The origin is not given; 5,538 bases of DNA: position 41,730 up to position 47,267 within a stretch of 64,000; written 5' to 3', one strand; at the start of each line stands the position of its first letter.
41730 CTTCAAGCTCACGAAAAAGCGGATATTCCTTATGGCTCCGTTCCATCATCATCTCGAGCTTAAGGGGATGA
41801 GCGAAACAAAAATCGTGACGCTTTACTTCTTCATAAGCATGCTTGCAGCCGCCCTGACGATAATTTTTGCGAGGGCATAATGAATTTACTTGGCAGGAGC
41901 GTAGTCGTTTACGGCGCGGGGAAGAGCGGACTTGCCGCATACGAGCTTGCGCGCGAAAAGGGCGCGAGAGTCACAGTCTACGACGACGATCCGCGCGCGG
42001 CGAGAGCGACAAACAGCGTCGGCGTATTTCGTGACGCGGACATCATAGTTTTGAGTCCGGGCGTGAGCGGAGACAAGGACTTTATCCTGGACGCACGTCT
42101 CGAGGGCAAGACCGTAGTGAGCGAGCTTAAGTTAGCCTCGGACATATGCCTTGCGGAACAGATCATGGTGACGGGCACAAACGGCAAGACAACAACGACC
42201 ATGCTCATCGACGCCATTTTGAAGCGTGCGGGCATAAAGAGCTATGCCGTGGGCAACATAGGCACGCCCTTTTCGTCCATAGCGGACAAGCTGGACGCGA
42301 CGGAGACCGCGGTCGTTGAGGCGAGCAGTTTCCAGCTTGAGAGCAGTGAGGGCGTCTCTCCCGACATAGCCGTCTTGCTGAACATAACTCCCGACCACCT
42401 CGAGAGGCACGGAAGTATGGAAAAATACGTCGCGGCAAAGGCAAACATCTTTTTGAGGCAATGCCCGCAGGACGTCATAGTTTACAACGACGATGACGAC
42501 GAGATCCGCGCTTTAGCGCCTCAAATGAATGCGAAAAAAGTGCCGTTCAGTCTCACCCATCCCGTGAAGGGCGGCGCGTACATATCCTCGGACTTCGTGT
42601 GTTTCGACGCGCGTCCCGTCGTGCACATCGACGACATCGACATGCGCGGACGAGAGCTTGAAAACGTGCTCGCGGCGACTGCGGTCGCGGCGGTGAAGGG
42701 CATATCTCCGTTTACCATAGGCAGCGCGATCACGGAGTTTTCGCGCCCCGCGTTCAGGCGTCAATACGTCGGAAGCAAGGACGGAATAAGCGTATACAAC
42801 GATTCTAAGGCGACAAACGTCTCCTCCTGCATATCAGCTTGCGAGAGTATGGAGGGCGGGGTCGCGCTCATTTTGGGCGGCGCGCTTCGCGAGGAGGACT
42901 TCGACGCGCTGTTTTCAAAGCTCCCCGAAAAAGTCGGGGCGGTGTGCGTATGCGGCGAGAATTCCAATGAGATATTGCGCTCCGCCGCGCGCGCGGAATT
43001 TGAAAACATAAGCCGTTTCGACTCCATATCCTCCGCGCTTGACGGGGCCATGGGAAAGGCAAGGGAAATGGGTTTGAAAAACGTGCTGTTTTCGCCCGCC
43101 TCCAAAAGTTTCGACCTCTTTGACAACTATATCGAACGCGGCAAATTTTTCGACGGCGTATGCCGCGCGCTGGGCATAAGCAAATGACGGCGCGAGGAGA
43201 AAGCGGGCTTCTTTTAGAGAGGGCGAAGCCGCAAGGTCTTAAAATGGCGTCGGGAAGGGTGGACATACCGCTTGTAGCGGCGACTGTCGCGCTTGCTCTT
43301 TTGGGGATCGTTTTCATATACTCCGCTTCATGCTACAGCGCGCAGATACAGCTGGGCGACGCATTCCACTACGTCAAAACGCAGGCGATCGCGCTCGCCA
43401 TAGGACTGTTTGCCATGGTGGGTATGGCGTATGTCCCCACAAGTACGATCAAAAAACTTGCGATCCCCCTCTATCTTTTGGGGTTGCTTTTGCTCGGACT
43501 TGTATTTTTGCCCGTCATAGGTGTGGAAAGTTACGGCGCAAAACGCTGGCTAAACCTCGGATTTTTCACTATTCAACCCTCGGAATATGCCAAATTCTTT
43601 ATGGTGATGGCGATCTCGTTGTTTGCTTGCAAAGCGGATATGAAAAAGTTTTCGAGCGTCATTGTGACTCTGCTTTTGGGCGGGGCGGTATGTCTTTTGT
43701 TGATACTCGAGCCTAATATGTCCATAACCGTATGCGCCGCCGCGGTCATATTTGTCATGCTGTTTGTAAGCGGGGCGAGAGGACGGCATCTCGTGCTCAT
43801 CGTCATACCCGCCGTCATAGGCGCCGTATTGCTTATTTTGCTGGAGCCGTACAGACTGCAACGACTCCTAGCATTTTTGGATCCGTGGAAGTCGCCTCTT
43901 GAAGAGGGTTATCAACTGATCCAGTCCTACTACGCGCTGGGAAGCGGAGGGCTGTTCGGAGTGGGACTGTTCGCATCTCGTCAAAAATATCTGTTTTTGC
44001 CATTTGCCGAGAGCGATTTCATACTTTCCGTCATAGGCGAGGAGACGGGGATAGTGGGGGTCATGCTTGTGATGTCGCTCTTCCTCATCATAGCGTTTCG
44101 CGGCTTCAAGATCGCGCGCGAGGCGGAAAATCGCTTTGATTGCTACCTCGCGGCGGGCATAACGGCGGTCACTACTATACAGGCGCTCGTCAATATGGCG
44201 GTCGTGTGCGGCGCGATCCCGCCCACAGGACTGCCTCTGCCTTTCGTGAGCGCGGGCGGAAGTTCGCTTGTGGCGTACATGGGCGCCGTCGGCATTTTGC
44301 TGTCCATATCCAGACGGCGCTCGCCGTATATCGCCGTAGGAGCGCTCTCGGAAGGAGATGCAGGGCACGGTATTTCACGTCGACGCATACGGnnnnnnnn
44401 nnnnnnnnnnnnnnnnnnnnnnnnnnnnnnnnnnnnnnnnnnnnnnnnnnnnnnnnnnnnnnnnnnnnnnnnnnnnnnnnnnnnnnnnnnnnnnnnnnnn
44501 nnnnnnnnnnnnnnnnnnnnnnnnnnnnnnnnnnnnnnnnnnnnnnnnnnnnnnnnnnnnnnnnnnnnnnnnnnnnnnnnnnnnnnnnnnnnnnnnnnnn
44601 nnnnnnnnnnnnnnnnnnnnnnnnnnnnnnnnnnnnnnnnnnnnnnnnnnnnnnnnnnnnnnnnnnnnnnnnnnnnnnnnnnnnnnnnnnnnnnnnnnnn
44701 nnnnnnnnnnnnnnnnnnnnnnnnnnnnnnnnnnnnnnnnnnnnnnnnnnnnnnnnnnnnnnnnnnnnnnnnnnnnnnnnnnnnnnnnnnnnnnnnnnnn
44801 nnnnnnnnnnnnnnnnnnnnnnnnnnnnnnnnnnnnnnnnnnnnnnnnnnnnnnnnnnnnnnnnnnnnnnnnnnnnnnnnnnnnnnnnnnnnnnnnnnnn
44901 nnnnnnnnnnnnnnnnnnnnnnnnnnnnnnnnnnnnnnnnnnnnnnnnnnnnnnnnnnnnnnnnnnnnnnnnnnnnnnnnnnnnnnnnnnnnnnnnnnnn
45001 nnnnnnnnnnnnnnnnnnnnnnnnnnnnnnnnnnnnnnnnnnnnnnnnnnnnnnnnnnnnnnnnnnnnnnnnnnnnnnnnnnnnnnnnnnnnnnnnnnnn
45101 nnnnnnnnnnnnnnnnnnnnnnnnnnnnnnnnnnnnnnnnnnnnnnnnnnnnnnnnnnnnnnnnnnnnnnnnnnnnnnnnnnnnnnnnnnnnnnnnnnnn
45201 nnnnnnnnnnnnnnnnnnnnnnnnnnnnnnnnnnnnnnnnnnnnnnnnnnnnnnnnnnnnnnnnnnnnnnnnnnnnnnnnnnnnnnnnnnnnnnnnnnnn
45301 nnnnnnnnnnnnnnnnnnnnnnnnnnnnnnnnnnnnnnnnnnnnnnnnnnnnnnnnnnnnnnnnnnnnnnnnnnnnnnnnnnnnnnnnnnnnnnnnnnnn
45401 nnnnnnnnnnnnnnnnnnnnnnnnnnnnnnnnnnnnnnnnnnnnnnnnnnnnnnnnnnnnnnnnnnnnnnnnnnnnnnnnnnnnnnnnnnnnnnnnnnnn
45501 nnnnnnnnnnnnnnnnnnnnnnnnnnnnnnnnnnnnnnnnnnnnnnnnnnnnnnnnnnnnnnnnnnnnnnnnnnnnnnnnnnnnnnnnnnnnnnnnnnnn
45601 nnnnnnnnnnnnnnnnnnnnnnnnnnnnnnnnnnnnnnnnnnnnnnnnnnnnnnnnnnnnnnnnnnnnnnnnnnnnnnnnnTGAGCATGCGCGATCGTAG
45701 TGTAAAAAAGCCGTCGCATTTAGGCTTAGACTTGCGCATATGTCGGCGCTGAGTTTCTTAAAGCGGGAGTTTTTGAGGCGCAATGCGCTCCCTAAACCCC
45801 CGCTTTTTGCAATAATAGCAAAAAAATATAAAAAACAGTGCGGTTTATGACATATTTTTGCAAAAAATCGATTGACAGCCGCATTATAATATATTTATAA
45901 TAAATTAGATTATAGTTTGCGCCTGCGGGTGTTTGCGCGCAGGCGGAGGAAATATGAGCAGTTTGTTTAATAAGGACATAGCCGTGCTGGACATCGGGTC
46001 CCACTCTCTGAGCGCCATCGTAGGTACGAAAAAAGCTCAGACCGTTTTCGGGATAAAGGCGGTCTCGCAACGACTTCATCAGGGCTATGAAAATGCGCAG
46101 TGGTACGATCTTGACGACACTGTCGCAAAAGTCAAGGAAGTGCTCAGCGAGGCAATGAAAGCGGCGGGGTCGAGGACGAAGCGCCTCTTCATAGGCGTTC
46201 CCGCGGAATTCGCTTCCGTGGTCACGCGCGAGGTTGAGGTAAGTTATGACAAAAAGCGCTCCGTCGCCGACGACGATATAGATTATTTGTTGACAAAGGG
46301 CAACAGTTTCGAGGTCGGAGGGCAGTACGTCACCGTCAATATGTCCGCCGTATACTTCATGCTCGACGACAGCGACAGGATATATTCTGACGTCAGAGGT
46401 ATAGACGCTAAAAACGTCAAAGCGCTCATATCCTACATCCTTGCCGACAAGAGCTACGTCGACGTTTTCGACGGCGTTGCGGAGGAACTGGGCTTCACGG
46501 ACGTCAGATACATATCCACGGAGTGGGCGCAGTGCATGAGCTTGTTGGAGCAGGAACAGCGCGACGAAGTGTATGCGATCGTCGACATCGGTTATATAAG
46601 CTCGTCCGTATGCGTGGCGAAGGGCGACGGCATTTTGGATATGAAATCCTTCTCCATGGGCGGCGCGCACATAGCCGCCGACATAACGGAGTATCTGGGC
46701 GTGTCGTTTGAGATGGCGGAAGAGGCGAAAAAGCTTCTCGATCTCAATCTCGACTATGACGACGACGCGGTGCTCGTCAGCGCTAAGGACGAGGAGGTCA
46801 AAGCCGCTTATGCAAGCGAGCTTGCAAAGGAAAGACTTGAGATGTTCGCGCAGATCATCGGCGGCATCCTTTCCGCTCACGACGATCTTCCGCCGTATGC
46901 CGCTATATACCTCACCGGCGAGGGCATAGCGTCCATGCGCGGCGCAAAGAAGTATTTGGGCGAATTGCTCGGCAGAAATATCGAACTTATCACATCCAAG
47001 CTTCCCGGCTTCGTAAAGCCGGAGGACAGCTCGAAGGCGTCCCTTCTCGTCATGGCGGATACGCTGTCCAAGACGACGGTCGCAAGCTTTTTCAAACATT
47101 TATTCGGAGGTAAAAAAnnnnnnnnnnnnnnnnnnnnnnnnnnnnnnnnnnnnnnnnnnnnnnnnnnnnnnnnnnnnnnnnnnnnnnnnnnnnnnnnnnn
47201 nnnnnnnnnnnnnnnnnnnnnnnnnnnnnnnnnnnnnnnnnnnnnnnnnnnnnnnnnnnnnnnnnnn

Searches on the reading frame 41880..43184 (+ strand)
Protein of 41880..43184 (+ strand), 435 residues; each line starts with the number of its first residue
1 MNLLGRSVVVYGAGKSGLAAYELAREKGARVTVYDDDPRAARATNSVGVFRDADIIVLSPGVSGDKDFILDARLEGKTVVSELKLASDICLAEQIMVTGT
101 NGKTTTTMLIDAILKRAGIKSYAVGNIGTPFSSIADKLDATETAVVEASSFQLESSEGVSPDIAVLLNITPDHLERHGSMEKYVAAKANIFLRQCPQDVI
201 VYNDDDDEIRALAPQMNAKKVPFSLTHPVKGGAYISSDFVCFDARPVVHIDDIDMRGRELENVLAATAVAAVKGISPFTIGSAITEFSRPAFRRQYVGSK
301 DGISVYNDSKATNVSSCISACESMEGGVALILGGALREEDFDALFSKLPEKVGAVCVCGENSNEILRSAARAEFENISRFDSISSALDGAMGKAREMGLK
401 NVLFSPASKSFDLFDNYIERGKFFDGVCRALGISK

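Call 59: search_protein_families(library=pfam, proteins=[window:41880-43184:+], max_evalue=0.00001)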
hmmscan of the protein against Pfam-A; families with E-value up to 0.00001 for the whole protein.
window:41880-43184:+ (435 aa): 2 families
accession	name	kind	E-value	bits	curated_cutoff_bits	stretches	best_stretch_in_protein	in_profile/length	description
PF08245.18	Mur_ligase_M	-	2.5e-30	106.4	24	1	97-269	1-199/200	Mur ligase middle domain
PF02875.26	Mur_ligase_C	-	1.2e-09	39.5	28.4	1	293-396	2-117/127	Mur ligase, glutamate ligase domain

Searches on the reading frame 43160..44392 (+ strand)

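Call 59: search_protein_families(library=pfam, proteins=[window:43160-44392:+], max_evalue=0.00001)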
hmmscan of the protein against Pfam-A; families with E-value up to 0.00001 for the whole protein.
window:43160-44392:+ (411 aa): 1 family
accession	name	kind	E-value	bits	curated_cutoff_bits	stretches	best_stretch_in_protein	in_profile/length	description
PF01098.24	FTSW_RODA_SPOVE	-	1.9e-101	340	26.4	1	40-387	5-354/356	Cell cycle protein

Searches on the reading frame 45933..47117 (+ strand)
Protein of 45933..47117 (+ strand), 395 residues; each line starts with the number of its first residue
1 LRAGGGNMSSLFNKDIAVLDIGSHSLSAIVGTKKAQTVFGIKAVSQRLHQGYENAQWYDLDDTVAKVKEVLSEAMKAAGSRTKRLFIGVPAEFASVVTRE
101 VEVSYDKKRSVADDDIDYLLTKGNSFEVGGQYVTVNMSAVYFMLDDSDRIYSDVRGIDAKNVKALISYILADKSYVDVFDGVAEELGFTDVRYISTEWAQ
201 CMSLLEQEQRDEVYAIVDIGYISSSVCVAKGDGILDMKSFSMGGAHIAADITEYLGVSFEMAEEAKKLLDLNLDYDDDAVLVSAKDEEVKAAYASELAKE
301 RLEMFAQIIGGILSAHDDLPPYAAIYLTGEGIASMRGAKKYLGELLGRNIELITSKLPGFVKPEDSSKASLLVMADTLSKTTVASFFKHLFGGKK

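Call 59: search_protein_families(library=pfam, proteins=[window:45933-47117:+], max_evalue=0.00001)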
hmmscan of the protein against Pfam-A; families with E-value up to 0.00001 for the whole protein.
window:45933-47117:+ (395 aa): 2 families
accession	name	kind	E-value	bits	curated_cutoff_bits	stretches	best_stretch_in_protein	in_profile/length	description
PF14450.12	FtsA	-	1.6e-12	48.3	31.8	1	215-356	1-113/127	Cell division protein FtsA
PF11104.14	PilM_2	-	5.5e-12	45.7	27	1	194-281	160-248/340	Type IV pilus assembly protein PilM;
